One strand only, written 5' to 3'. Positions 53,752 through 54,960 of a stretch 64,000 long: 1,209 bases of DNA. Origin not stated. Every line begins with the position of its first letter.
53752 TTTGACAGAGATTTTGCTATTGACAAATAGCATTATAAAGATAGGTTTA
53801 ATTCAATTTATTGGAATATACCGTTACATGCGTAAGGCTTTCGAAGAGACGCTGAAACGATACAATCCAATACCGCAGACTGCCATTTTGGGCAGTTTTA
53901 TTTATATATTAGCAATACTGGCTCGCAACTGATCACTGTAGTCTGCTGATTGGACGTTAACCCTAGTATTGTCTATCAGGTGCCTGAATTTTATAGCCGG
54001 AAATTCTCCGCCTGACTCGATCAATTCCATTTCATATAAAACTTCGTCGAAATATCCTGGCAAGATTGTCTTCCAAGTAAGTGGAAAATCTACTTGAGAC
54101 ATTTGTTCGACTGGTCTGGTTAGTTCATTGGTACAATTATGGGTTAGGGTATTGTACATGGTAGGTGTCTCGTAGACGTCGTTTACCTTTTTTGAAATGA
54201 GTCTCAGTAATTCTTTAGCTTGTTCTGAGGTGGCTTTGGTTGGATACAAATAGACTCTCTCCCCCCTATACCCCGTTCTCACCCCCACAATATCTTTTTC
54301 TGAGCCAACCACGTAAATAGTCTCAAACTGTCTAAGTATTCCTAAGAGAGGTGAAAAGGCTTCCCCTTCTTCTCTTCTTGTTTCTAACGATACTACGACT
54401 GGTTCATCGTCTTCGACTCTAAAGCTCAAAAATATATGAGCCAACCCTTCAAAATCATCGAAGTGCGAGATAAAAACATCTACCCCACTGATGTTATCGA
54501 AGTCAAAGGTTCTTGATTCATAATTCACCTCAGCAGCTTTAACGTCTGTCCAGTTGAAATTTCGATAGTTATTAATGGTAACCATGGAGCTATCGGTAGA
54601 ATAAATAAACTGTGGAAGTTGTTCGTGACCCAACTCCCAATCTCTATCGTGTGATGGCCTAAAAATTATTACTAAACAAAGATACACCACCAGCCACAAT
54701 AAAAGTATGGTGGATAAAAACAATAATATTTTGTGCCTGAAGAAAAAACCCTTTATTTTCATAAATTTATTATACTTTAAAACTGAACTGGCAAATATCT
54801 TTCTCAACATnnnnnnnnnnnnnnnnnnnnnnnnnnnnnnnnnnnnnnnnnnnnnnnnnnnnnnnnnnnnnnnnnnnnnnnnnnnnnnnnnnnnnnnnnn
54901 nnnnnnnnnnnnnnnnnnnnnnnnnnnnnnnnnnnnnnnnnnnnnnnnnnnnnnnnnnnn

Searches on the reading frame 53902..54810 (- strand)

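Call 3: search_protein_families(library=pfam, proteins=[window:53902-54810:-], max_evalue=0.01)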
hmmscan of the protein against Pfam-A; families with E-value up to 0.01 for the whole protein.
window:53902-54810:- (302 aa): 1 family
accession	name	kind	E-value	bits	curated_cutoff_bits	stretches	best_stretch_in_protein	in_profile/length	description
PF13387.12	Lnb_N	-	1.1e-28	100.4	22.2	1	96-251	4-174/175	Lnb N-terminal periplasmic domain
